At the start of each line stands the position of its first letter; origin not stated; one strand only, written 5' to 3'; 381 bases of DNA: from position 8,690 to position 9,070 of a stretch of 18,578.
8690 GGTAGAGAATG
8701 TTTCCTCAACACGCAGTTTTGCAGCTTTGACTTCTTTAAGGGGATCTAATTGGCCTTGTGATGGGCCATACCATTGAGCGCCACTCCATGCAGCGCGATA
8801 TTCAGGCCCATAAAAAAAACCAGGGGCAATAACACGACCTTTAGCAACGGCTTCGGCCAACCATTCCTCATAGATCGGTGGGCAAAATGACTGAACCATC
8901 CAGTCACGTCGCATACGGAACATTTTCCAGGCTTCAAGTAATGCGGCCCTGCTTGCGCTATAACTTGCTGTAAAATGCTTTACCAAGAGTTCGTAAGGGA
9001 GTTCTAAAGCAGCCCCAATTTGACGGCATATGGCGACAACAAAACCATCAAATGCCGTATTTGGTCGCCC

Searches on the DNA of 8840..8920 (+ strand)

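Call 79: search_dna_similar(query=window:8840-8920:+, collection=plasmids, mode=near, max_rows=6)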
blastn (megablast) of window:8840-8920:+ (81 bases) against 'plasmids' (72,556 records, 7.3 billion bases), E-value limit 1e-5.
Records with a match: 59; places in all: 60; records where one place covers at least 80% of the query: 59.
Best place of each record, by identity: 95-99% 57; 90-95% 2.
By first word of the organism name: Escherichia 58; Klebsiella 1.
By predicted mobility (MOB-suite, as given by PLSDB): non-mobilizable 59.
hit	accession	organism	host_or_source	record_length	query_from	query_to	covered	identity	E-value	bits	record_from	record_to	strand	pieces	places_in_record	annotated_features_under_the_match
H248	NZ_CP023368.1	Escherichia coli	canine,whole organism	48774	1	81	100%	98.8%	8e-33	145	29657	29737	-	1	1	phage portal protein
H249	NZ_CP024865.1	Escherichia coli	-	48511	1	81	100%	98.8%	8e-33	145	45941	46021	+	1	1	phage portal protein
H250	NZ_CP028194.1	Escherichia coli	animal,tissue and/or biological fluid ...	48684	1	81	100%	98.8%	8e-33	145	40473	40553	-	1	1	phage portal protein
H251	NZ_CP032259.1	Escherichia coli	-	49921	1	81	100%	98.8%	8e-33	145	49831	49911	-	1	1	none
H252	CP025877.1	Escherichia coli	Homo sapiens,stool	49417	1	81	100%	98.8%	8e-33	145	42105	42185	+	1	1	record has no annotation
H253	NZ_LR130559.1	Escherichia coli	Homo sapiens,blood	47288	1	81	100%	98.8%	8e-33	145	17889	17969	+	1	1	phage portal protein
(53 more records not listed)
